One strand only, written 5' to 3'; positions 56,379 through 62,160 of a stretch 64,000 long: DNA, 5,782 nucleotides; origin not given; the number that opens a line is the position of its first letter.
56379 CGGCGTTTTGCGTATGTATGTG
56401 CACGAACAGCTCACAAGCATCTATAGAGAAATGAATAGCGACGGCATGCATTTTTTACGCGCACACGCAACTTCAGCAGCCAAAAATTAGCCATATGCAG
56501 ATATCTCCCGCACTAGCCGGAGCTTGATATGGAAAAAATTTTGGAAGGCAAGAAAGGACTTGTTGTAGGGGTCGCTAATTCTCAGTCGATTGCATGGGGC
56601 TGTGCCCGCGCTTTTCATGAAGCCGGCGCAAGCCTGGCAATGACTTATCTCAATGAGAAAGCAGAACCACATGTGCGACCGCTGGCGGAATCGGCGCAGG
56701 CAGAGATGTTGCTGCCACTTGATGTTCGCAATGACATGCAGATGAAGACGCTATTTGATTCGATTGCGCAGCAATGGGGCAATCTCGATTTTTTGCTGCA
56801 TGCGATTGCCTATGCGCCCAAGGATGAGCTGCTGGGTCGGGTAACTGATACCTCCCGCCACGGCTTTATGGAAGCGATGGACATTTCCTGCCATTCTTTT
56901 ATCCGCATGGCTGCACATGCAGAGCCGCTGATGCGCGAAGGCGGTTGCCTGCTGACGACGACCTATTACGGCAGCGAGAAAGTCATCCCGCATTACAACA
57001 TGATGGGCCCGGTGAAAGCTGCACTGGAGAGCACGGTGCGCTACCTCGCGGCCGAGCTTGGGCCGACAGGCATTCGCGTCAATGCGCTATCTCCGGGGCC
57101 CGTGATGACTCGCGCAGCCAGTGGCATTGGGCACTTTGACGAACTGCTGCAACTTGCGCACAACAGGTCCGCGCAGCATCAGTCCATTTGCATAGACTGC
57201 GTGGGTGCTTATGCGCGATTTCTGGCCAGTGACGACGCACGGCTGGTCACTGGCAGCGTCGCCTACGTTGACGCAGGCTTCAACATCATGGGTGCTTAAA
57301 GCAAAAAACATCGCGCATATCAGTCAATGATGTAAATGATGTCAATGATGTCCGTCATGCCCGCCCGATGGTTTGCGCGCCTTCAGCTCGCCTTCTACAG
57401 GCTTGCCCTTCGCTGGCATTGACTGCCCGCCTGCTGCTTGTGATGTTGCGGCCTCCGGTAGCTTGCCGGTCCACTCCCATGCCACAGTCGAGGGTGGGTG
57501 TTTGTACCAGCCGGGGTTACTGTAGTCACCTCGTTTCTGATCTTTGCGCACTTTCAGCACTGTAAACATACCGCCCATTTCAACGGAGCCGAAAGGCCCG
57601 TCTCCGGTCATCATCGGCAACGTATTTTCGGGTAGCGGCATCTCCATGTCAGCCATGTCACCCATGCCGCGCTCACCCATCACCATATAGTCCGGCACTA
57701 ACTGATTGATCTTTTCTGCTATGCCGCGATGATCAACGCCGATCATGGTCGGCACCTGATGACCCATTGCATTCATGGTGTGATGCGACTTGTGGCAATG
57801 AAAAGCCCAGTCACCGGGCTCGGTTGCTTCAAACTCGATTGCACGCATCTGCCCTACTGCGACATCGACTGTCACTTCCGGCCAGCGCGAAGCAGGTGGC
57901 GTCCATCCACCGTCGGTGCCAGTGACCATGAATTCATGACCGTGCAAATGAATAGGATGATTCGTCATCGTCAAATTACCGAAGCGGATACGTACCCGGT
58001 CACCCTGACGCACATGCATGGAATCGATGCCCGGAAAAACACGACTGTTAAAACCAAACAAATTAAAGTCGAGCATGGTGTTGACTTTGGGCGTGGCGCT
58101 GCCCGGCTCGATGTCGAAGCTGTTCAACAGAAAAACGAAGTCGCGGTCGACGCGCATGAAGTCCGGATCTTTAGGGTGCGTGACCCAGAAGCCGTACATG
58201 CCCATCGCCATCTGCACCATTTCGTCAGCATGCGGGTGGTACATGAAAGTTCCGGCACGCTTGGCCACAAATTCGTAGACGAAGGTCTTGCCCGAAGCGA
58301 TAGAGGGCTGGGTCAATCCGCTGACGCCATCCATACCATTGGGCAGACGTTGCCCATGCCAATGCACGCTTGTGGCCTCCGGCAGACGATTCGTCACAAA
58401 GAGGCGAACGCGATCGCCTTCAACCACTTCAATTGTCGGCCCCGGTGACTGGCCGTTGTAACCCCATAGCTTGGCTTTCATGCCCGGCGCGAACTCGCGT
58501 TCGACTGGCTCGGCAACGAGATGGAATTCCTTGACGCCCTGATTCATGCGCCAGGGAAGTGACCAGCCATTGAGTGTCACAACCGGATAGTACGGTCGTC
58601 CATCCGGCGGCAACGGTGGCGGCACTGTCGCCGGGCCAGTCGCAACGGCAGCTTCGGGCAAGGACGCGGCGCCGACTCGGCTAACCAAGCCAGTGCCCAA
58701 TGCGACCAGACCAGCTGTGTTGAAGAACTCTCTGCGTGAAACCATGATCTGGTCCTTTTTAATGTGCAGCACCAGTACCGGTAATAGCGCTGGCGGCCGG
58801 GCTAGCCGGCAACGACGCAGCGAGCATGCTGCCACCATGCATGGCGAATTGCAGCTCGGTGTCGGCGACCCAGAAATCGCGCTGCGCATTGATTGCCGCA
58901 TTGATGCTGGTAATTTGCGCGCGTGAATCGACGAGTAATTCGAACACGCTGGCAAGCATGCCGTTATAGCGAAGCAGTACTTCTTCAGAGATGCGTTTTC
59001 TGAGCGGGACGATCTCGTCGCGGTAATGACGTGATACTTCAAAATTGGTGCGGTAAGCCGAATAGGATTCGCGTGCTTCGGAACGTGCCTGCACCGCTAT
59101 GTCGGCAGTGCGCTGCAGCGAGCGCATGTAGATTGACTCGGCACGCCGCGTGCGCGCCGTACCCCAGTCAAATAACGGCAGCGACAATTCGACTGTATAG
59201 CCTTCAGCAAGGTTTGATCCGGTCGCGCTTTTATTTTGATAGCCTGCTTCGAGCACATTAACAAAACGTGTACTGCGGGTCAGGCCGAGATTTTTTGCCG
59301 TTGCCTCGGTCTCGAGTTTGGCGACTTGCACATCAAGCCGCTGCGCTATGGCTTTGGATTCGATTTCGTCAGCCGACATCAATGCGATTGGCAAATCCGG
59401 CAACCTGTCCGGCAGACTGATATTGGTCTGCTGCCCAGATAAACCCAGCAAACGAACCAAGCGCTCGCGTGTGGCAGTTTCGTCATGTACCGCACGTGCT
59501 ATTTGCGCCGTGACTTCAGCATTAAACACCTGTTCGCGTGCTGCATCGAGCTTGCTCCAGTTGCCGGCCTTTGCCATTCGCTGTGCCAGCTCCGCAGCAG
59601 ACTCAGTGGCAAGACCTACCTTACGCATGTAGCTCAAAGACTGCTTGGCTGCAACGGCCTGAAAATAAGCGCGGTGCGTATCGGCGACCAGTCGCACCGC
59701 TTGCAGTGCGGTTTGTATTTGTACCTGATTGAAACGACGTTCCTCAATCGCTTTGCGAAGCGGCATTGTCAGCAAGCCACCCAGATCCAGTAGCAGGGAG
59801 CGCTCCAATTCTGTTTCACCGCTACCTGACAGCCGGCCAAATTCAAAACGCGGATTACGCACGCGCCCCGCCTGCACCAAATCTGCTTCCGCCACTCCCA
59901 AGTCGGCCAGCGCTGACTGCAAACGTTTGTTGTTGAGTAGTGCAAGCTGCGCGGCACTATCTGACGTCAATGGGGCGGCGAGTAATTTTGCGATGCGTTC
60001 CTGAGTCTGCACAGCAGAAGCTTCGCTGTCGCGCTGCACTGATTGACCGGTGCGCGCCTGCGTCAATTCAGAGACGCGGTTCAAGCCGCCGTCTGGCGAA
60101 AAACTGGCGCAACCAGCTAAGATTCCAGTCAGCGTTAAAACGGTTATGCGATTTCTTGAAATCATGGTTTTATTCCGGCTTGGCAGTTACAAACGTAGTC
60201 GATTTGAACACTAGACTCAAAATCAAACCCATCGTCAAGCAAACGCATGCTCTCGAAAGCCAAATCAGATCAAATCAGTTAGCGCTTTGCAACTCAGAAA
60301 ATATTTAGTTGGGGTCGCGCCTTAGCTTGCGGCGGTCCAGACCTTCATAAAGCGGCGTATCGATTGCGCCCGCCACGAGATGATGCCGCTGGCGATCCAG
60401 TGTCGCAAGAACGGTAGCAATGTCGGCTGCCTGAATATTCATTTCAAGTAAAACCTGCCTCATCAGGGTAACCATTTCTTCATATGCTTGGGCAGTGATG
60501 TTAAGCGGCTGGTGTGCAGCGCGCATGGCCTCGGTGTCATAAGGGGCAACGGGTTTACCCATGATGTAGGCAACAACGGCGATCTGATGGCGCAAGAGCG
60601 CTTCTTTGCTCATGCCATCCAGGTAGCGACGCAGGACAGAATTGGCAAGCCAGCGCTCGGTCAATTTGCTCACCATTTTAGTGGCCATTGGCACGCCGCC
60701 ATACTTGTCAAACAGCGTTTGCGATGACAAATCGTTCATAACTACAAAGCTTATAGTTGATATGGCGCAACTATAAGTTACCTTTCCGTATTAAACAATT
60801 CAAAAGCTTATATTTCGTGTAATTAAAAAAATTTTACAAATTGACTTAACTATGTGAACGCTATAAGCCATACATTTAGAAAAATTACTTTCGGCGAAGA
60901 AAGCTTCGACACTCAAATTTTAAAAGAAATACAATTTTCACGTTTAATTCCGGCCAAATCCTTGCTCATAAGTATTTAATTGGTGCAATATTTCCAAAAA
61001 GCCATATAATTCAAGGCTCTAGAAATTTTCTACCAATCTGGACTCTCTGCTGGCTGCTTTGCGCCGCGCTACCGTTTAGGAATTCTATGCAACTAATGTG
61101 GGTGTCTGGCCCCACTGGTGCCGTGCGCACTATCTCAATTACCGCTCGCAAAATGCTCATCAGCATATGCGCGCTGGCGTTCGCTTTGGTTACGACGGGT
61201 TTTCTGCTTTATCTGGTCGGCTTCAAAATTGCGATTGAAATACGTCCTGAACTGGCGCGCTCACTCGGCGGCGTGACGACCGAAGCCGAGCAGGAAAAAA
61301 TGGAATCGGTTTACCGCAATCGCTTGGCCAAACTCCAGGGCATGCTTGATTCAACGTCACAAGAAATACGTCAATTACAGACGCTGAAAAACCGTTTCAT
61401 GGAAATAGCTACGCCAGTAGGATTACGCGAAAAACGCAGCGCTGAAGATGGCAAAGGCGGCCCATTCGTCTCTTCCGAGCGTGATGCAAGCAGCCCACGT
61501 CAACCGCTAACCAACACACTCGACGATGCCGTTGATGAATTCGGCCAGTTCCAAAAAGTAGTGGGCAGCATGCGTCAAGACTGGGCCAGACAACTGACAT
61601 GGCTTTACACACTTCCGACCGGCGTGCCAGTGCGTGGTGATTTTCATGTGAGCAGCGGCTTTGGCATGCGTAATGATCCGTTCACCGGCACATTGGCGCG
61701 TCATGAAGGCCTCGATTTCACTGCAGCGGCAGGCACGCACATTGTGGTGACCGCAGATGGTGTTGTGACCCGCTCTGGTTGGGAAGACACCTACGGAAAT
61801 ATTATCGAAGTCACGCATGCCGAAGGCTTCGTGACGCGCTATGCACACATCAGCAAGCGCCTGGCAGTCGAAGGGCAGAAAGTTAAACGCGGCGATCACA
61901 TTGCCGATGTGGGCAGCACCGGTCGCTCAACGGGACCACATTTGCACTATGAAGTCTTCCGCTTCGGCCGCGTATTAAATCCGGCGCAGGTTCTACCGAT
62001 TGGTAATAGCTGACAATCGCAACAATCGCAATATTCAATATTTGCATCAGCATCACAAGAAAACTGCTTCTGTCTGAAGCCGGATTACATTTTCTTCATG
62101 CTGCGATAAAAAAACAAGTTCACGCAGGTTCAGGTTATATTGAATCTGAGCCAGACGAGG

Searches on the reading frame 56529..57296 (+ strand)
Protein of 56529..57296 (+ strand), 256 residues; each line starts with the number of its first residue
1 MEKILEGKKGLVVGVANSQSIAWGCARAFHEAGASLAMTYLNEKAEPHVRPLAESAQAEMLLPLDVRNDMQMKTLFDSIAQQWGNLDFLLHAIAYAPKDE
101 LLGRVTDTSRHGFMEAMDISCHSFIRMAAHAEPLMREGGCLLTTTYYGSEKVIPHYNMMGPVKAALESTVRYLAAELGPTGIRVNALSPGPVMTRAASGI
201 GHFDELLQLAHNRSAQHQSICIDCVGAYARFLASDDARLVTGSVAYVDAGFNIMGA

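Call 7: search_protein_families(library=ncbifam, proteins=[window:56529-57296:+])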
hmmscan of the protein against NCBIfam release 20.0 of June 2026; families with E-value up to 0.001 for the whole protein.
window:56529-57296:+ (256 aa): 187 families (the best 25 are shown)
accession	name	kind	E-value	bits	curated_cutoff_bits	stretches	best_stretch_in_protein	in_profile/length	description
NF005717.0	PRK07533.1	equivalog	2.6e-123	410.8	337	1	3-254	7-258/259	enoyl-ACP reductase FabI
NF006019.0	PRK08159.1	equivalog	1.9e-86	289.6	452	1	3-255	6-258/272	enoyl-ACP reductase FabI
NF006266.0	PRK08415.1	equivalog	3.9e-86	288.8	441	1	4-255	2-253/274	enoyl-ACP reductase FabI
NF005615.0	PRK07370.1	equivalog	2.3e-84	282.7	391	1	5-255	5-258/259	enoyl-ACP reductase FabI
NF005078.0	PRK06505.1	equivalog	1.2e-83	280.4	446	1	1-254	1-254/271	enoyl-ACP reductase FabI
NF006369.1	PRK08594.1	equivalog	2.4e-76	256.5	370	1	4-254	3-255/256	enoyl-ACP reductase FabI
NF004748.0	PRK06079.1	equivalog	7.1e-75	251.5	362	1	1-252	1-250/252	enoyl-ACP reductase FabI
NF005145.0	PRK06603.1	equivalog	2.3e-73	246.9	456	1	3-256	4-257/260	enoyl-ACP reductase FabI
NF005422.0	PRK06997.1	equivalog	1e-70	238.1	440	1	4-254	3-254/262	enoyl-ACP reductase FabI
NF005938.0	PRK07984.1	equivalog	4.6e-66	222.7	477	1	4-254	3-254/262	enoyl-ACP reductase FabI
NF006428.0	PRK08690.1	equivalog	6.5e-64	215.7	462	1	4-253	3-254/261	enoyl-ACP reductase FabI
NF005908.0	PRK07889.1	equivalog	3.2e-50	171.2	299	1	1-255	1-255/256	enoyl-ACP reductase FabI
NF004957.0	PRK06300.1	equivalog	2.5e-43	148.4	356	1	69-255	103-289/299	enoyl-[acyl-carrier-protein] reductase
NF005975.0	PRK08063.1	equivalog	5.4e-34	117.6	328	1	6-252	3-247/250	enoyl-[acyl-carrier-protein] reductase FabL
NF040631.2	InhA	exception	1.5e-32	113.2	430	1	4-250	2-257/257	NADH-dependent enoyl-ACP reductase InhA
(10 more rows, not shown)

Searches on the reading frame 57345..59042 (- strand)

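Call 46: search_protein_families(library=pfam, proteins=[window:57345-59042:-], max_evalue=0.001)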
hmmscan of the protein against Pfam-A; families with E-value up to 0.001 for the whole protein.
window:57345-59042:- (566 aa): 3 families
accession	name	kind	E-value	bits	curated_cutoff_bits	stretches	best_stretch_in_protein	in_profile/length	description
PF07732.21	Cu-oxidase_3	-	1.9e-39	134.8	21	1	182-291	7-117/119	Multicopper oxidase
PF07731.20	Cu-oxidase_2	-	1.2e-31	109.7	20.4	1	318-432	7-133/137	Multicopper oxidase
PF00394.28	Cu-oxidase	-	3e-07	31.1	21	1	341-426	59-142/157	Multicopper oxidase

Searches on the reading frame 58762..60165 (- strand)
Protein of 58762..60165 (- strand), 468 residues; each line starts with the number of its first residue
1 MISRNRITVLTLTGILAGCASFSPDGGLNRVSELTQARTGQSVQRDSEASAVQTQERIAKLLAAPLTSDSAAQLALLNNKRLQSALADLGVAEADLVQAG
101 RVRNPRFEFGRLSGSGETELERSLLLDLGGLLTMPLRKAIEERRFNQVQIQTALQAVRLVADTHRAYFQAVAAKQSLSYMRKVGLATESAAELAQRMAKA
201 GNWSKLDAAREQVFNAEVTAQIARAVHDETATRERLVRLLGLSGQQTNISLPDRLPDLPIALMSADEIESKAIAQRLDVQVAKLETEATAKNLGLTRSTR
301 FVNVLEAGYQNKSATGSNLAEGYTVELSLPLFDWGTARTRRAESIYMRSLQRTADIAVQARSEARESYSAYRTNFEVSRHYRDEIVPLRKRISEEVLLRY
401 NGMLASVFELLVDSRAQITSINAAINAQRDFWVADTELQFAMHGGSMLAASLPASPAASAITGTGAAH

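Call 46: search_protein_families(library=pfam, proteins=[window:58762-60165:-], max_evalue=0.001)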
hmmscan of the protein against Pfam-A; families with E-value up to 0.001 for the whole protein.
window:58762-60165:- (468 aa): 1 family
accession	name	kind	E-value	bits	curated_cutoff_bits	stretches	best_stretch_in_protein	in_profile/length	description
PF02321.23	OEP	-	3.3e-16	60.1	22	2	266-442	2-186/187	Outer membrane efflux protein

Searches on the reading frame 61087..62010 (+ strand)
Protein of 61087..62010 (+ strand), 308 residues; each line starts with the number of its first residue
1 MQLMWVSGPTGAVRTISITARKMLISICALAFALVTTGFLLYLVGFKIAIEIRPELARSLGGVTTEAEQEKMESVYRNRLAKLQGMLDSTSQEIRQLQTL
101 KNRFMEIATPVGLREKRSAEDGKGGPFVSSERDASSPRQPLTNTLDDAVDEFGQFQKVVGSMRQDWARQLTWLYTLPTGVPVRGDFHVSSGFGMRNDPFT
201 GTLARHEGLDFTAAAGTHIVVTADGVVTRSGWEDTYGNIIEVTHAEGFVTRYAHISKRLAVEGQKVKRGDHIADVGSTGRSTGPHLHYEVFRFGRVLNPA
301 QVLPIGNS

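Call 46: search_protein_families(library=pfam, proteins=[window:61087-62010:+], max_evalue=0.001)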
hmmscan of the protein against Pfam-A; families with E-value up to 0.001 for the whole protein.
window:61087-62010:+ (308 aa): 1 family
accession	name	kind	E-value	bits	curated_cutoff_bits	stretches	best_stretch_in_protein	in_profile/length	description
PF01551.29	Peptidase_M23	-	3.2e-30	104.6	28.7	1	205-299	2-96/96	Peptidase family M23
